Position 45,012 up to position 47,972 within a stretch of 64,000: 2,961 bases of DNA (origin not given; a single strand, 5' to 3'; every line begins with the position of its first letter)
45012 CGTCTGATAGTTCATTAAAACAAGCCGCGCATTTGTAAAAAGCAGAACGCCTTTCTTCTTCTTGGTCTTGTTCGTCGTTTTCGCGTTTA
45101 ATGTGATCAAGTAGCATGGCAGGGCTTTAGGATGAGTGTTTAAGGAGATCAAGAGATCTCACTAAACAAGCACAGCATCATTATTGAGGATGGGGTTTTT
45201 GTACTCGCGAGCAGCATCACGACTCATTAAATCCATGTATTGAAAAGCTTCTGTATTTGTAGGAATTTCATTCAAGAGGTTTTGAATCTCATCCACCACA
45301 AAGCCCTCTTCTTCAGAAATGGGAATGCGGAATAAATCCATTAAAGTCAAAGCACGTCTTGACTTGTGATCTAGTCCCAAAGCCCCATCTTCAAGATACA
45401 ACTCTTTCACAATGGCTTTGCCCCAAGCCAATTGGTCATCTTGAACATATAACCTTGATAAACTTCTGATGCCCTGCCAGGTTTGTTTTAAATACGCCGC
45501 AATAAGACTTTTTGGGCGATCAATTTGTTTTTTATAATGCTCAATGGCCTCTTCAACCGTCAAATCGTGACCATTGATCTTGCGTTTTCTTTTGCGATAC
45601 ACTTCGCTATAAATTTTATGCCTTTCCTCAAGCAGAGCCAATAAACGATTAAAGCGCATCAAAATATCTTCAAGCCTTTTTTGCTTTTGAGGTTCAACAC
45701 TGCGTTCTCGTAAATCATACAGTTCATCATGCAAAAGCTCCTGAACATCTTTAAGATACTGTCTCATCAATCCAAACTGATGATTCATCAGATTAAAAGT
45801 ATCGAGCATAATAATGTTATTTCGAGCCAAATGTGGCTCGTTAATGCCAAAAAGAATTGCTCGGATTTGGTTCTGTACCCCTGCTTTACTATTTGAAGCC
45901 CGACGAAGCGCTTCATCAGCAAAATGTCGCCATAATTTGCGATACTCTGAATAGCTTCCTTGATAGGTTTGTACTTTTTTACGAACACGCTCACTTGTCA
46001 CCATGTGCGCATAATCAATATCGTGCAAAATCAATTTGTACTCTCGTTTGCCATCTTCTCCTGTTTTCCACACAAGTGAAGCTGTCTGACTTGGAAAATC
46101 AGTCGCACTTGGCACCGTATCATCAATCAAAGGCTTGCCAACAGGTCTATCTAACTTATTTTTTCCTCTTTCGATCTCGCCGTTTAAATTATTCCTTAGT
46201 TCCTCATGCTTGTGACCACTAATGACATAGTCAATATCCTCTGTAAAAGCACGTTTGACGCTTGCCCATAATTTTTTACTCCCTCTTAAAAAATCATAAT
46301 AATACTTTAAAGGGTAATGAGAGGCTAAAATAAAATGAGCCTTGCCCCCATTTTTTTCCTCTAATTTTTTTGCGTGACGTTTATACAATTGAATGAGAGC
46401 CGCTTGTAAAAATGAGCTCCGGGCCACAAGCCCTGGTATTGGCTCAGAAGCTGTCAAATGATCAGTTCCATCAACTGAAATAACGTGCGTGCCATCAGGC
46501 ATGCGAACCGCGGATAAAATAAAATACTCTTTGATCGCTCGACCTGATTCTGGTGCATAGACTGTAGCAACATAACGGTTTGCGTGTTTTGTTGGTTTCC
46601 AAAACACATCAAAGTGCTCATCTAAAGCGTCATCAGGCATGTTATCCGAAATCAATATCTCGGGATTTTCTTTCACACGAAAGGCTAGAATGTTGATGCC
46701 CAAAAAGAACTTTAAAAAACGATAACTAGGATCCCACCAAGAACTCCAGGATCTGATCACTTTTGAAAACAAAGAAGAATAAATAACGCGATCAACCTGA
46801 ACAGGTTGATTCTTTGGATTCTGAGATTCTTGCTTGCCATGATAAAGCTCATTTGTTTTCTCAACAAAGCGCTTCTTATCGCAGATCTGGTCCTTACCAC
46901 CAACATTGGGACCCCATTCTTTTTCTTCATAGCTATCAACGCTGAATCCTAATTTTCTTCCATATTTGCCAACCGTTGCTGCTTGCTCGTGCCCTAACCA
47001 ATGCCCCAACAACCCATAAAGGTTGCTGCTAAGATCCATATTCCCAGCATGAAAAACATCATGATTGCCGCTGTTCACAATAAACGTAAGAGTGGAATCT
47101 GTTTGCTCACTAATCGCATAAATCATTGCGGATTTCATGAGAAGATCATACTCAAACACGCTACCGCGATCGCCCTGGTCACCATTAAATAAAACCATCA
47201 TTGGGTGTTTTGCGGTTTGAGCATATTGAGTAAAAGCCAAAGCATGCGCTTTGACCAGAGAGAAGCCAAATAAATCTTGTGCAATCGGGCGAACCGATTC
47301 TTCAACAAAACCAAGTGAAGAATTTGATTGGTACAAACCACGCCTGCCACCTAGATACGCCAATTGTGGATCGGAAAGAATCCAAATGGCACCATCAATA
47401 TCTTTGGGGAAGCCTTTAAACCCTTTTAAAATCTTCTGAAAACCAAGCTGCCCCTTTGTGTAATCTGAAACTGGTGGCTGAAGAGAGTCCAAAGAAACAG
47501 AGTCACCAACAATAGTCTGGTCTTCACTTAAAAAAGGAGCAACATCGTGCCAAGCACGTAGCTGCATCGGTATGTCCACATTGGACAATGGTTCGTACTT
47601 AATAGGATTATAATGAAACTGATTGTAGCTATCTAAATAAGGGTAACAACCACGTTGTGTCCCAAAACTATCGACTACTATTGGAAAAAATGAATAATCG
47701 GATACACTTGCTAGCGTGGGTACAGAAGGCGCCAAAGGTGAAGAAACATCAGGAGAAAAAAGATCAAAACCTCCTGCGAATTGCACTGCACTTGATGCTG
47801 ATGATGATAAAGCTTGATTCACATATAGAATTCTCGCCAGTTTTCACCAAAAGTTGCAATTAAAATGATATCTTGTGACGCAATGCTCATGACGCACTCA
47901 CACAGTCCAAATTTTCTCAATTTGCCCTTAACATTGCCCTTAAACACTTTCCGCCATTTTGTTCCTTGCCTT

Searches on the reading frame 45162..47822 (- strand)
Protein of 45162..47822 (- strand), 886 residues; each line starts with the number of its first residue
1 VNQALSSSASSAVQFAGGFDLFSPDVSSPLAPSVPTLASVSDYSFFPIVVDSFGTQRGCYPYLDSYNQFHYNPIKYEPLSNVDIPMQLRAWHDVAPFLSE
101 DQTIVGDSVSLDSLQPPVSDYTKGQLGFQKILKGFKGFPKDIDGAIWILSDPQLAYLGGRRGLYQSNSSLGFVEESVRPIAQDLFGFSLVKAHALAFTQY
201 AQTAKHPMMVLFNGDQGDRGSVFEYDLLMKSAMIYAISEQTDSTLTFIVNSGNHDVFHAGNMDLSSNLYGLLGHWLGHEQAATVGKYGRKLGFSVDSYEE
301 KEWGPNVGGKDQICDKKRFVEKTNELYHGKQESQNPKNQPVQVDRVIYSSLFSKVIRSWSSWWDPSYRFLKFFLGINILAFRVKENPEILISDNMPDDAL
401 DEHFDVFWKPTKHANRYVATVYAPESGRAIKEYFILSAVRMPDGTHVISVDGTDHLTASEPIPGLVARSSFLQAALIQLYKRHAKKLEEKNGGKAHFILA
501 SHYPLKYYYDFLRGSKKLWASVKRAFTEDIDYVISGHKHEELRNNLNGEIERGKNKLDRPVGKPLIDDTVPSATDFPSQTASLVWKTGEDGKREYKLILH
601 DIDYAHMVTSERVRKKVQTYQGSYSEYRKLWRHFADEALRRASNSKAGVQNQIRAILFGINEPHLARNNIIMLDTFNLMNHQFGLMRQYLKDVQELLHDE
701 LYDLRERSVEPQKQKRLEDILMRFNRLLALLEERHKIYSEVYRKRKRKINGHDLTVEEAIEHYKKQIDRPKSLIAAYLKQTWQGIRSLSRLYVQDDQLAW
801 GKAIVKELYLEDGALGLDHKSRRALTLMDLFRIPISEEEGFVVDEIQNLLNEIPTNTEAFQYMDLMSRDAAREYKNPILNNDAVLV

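Call 6: search_protein_families(library=pfam, proteins=[window:45162-47822:-], max_evalue=0.01)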
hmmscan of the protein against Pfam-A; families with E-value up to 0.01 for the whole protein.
window:45162-47822:- (886 aa): 1 family
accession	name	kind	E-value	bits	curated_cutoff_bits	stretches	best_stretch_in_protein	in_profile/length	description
PF00149.33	Metallophos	-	2.6e-07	31.7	21.5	1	202-278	26-72/191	Calcineurin-like phosphoesterase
